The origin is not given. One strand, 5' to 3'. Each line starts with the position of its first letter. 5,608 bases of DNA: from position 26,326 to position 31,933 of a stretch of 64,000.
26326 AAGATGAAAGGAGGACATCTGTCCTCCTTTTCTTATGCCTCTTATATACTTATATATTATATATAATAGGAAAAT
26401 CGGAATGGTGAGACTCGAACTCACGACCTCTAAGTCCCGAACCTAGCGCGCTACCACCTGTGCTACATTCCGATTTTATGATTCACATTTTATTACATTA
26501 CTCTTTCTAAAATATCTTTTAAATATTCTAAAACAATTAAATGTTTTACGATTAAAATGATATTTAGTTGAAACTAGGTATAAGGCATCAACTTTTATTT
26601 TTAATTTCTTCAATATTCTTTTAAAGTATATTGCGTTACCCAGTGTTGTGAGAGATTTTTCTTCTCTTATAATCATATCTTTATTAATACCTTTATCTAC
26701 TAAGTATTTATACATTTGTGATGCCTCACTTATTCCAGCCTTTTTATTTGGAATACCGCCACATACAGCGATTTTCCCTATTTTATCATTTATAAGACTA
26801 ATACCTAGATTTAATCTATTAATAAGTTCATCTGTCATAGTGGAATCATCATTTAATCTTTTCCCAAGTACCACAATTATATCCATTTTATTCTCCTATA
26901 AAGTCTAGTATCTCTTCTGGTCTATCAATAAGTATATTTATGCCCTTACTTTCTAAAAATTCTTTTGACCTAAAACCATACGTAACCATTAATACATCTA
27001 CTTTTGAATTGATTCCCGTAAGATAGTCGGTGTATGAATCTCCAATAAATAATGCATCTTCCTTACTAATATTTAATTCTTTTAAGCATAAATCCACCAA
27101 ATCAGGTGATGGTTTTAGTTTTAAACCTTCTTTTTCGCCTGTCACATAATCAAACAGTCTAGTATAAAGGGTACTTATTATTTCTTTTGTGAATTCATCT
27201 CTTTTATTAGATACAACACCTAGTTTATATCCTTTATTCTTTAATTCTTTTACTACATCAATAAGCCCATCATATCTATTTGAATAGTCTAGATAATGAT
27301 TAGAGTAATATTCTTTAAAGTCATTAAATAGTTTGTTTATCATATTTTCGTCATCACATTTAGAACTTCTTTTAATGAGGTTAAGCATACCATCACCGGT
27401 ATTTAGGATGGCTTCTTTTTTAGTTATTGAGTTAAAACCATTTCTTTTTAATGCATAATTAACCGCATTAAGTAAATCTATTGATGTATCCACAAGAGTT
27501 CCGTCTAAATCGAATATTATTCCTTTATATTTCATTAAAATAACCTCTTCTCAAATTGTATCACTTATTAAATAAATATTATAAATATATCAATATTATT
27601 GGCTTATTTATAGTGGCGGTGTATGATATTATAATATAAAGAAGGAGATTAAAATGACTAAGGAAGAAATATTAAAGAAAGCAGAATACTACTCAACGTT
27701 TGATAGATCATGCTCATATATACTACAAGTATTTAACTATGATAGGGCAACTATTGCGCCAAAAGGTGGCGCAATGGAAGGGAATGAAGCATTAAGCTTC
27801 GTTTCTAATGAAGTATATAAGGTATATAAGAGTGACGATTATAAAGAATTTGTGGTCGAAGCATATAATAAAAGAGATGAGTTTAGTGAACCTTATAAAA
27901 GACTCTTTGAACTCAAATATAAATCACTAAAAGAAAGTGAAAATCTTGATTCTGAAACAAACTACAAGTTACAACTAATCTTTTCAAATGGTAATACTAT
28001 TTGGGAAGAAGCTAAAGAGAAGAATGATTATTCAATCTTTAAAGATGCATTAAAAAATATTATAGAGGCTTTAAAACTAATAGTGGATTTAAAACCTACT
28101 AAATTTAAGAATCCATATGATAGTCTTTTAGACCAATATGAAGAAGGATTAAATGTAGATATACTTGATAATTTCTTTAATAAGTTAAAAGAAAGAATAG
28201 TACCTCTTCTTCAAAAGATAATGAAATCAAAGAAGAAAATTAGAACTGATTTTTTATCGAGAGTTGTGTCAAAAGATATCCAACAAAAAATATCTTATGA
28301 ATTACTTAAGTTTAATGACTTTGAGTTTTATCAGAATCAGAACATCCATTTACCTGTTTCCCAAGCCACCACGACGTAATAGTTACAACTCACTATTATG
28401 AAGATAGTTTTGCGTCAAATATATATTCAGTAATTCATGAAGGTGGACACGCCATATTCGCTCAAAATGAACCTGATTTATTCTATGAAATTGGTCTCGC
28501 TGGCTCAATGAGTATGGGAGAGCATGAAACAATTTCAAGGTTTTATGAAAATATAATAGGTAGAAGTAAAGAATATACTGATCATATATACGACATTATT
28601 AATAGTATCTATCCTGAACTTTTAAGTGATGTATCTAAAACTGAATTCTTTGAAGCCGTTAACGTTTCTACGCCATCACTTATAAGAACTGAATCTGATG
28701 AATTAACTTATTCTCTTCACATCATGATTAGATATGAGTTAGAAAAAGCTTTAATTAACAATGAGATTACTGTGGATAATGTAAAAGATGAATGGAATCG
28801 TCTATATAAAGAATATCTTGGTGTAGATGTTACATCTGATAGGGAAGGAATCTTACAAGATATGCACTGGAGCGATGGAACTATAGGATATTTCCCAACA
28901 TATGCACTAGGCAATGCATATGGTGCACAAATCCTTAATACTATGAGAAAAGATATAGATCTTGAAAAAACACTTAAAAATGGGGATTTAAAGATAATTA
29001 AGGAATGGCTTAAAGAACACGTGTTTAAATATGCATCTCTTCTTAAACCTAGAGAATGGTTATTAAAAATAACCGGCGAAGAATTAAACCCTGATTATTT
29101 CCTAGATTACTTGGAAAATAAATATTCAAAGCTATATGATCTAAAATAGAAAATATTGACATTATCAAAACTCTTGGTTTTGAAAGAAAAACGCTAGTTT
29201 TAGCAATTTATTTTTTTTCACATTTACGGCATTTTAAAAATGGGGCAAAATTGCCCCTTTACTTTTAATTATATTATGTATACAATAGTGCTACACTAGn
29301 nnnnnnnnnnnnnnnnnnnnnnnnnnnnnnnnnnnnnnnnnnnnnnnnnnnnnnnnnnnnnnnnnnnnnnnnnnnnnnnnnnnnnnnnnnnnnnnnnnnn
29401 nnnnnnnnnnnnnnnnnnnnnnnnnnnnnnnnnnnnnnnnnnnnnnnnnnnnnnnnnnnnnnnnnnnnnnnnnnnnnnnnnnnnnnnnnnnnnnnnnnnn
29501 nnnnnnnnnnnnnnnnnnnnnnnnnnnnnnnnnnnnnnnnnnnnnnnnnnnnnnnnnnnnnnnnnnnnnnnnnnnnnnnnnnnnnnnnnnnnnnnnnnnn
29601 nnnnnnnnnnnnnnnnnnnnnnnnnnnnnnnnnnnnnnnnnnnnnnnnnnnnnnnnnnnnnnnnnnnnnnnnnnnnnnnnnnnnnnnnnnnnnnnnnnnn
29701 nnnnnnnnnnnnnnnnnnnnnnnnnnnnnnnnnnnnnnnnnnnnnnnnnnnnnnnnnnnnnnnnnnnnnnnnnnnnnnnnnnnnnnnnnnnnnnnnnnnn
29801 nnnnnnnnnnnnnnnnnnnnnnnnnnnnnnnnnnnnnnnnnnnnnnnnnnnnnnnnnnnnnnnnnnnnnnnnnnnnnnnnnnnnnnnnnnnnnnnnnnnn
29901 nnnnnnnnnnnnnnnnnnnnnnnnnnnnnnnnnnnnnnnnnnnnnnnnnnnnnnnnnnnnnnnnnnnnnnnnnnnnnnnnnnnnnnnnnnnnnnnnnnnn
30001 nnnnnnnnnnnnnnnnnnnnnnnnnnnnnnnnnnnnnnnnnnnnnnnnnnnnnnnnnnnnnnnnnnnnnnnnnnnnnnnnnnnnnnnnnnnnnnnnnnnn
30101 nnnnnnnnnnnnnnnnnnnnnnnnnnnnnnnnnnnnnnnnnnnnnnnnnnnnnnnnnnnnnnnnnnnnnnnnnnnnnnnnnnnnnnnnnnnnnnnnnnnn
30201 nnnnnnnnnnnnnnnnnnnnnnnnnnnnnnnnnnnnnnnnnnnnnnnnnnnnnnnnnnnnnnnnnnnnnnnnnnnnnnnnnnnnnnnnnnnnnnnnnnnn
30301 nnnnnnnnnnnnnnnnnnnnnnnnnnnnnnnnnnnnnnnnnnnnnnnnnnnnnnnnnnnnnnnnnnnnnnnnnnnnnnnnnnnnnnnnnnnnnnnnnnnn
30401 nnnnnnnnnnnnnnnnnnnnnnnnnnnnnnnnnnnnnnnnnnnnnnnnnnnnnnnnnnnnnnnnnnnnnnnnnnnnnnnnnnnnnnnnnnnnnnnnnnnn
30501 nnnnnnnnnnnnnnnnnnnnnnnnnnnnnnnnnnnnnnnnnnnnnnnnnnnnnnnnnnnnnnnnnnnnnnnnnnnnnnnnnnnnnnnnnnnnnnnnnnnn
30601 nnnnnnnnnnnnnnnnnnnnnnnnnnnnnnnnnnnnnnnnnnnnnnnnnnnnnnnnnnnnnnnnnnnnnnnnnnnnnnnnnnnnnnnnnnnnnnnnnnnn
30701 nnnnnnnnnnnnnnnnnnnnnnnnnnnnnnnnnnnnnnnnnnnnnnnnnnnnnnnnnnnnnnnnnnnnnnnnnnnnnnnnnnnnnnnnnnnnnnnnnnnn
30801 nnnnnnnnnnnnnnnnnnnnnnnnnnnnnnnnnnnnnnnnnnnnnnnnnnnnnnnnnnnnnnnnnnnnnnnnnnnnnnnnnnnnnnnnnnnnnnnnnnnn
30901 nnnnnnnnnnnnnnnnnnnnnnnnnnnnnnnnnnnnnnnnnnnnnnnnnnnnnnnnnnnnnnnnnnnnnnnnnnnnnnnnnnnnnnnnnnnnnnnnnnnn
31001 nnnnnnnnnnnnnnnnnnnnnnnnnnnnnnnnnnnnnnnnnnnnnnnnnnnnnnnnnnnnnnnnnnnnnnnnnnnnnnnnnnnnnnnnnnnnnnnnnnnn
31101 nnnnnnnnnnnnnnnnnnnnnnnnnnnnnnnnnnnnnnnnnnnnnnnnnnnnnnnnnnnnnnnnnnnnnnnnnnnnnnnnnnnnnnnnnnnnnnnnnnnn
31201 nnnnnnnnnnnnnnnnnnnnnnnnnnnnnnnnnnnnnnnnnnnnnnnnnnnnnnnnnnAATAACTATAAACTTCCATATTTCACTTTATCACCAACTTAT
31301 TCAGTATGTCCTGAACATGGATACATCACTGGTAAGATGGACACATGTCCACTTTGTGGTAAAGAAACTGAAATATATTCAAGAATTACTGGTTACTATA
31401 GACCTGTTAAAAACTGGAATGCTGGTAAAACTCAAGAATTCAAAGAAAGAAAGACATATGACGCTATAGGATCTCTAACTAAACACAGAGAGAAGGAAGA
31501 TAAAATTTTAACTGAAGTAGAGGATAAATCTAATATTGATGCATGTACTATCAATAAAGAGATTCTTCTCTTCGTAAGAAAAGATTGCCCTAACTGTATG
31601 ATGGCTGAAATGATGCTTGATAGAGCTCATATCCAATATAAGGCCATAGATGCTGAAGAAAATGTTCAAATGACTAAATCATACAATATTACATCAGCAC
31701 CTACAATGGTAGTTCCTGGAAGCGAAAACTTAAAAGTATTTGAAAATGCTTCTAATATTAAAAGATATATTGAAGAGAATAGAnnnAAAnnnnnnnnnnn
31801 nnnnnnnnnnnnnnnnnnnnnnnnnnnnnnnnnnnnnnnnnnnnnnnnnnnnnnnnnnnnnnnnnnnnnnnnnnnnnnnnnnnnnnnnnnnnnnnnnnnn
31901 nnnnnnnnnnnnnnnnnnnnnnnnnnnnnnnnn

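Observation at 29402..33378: Class III ribonucleotide reductase fused to a CxxC redoxin domain, paired with a TrxR-like flavoprotein that has lost its NADPH site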

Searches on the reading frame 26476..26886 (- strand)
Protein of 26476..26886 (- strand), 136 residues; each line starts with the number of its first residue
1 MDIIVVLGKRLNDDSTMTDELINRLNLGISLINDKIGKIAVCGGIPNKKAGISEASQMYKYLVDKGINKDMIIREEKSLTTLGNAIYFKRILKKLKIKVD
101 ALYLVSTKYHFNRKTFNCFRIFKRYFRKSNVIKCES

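Call 88: search_protein_families(library=pfam, proteins=[window:26476-26886:-], max_evalue=0.001)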
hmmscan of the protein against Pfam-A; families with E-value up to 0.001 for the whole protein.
window:26476-26886:- (136 aa): 1 family
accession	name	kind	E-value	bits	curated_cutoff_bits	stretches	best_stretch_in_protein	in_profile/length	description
PF02698.23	DUF218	-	7.1e-19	68.5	27.6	1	2-116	1-98/133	DUF218 domain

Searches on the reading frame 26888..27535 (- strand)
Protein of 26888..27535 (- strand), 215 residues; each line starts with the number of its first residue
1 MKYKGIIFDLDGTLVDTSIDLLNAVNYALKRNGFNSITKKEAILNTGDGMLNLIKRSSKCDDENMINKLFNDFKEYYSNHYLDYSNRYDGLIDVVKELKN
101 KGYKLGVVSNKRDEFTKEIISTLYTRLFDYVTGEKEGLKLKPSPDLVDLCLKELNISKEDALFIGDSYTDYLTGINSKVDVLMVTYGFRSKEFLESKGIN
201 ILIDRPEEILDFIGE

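Call 88: search_protein_families(library=pfam, proteins=[window:26888-27535:-], max_evalue=0.001)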
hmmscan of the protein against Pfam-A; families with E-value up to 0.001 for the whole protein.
window:26888-27535:- (215 aa): 4 families
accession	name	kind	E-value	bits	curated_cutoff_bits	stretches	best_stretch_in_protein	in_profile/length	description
PF13419.12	HAD_2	-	4.3e-37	128.4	23.8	1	6-184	1-178/178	Haloacid dehalogenase-like hydrolase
PF00702.32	Hydrolase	-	1.9e-20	74.5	26.4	1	3-175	1-188/191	haloacid dehalogenase-like hydrolase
PF12710.13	HAD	-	1.3e-08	36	27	1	6-171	1-185/189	haloacid dehalogenase-like hydrolase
PF13242.12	Hydrolase_like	-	6e-08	32.9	22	1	141-196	4-60/75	HAD-hyrolase-like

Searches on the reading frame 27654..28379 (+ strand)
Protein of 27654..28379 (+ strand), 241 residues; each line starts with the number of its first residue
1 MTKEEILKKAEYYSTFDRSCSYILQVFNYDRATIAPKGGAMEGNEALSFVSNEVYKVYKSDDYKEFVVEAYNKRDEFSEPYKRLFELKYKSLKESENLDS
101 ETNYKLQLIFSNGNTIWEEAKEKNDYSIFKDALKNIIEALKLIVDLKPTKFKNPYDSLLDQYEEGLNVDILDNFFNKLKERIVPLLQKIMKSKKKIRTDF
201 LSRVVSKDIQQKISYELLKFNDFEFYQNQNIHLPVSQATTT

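Call 88: search_protein_families(library=pfam, proteins=[window:27654-28379:+], max_evalue=0.001)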
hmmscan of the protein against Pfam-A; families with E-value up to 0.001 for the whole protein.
window:27654-28379:+ (241 aa): 1 family
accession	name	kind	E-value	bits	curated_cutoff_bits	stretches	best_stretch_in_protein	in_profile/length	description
PF02074.21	Peptidase_M32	-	8.7e-35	120.7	25.1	1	22-227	14-220/489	Carboxypeptidase Taq (M32) metallopeptidase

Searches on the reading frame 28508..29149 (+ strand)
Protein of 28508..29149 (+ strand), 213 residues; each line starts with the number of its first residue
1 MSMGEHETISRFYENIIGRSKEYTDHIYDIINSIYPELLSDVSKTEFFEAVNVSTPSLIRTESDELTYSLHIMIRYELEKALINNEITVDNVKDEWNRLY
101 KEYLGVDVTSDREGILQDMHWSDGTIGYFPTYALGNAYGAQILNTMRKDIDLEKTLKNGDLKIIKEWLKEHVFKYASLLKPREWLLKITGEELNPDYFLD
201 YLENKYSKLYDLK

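Call 88: search_protein_families(library=pfam, proteins=[window:28508-29149:+], max_evalue=0.001)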
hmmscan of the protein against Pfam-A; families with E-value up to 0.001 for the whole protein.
window:28508-29149:+ (213 aa): 1 family
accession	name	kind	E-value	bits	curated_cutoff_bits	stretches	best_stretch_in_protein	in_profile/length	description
PF02074.21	Peptidase_M32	-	4.3e-88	296.5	25.1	1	1-206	283-489/489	Carboxypeptidase Taq (M32) metallopeptidase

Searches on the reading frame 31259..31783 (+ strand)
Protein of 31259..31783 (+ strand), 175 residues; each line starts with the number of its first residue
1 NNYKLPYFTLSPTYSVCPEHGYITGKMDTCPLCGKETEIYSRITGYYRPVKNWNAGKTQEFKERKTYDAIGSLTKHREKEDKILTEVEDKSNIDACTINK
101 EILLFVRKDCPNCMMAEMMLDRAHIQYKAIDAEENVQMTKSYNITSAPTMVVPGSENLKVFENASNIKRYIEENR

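Call 42: predict_structure(alignment_id=A1)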
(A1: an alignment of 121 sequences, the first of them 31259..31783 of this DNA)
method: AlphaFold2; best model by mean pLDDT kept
length: 175 residues; sequences in the alignment: 121
mean_pLDDT: 77.8   pTM: 0.47
mean pLDDT of the five models: 77.8, 77.1, 76.6, 76.5, 74.0
residues with pLDDT >= 90: 71; 70-90: 41; 50-70: 50; < 50: 13
segments of 3 or more residues with pLDDT < 50: 87-89
pLDDT, mean of each block of 10 residues (from residue 1): 51 80 87 87 58 63 71 56 48 57 95 96 96 94 94 88 95 91
secondary structure, 60 per line:
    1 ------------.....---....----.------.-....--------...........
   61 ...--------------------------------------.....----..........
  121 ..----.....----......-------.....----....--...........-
elements in order: E13-17 E21-24 E38-41 H50-63 E102-106 H111-122 E127-131 H136-141 E149-153 E158-161 H164-174

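Call 46: fold_search(model_id=the predicted structure, library=pdb)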
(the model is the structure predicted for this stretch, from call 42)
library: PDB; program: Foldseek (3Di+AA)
matches with E <= 10: 1404; with E <= 0.001: 38
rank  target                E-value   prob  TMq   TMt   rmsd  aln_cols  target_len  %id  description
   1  8fwj_M                2.8e-05  1.00  0.38  0.72   2.6        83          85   18  Structure of dodecameric KaiC-RS-S413E/S414E complexed with KaiB-RS solved by cryo-EM (released 2023-03-22)
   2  7vql                  9.5e-05  1.00  0.36  0.52   2.8        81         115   23  de novo designed based on 1r26 (released 2022-06-08)
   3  4o32_A                1.3e-04  1.00  0.35  0.64   2.9        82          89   17  Structure of a malarial protein (released 2014-12-24)
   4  5jwo_B                1.5e-04  1.00  0.38  0.71   2.7        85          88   20  Crystal structure of foldswitch-stabilized KaiB in complex with the N-terminal CI domain of KaiC from Thermosynechococ (released 2017-03-29)
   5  6zmu_D                2.2e-04  1.00  0.36  0.56   5.7        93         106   20  Crystal structure of the germline-specific thioredoxin protein Deadhead (Thioredoxin-1) from Drospohila melanogaster,  (released 2020-10-21)
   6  3vfi                  2.5e-04  1.00  0.37  0.58   5.2        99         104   18  Crystal Structure of a Metagenomic Thioredoxin (released 2013-01-23)
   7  7vqv                  2.8e-04  1.00  0.35  0.51   2.9        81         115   22  de novo design based on 1r26 (released 2022-06-08)
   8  4o32_C                2.8e-04  1.00  0.36  0.64   3.3        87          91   16  Structure of a malarial protein (released 2014-12-24)
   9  4o32_B                2.8e-04  1.00  0.36  0.64   3.3        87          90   16  Structure of a malarial protein (released 2014-12-24)
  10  6zmu_B                3.0e-04  1.00  0.36  0.56   3.0        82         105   21  Crystal structure of the germline-specific thioredoxin protein Deadhead (Thioredoxin-1) from Drospohila melanogaster,  (released 2020-10-21)
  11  4el1_A                3.5e-04  1.00  0.34  0.15   6.2       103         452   18  Crystal structure of oxidized hPDI (abb'xa') (released 2013-04-10)
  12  5jwr_B                3.7e-04  1.00  0.37  0.68   2.3        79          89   20  Crystal structure of foldswitch-stabilized KaiB in complex with the N-terminal CI domain of KaiC and a dimer of KaiA C (released 2017-03-29)
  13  5jwr_D                4.2e-04  1.00  0.37  0.69   2.5        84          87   21  Crystal structure of foldswitch-stabilized KaiB in complex with the N-terminal CI domain of KaiC and a dimer of KaiA C (released 2017-03-29)
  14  5jyt_MODEL_1_A        4.5e-04  1.00  0.34  0.53   3.2        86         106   19  NMR structure of foldswitch-stablized KaiB from Thermosynechococcus elongatus (released 2017-03-29)
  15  7q3k_A                4.8e-04  1.00  0.36  0.57   3.1        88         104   19  Computationally designed thioredoxin subjected to stability optimizing mutations. (released 2022-11-16)
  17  6mos                  4.8e-04  1.00  0.32  0.57   4.1        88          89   22  Structure of thioredoxin 1 from the thermophilic eubacterium Thermosipho africanus TCF52B (released 2019-08-14)
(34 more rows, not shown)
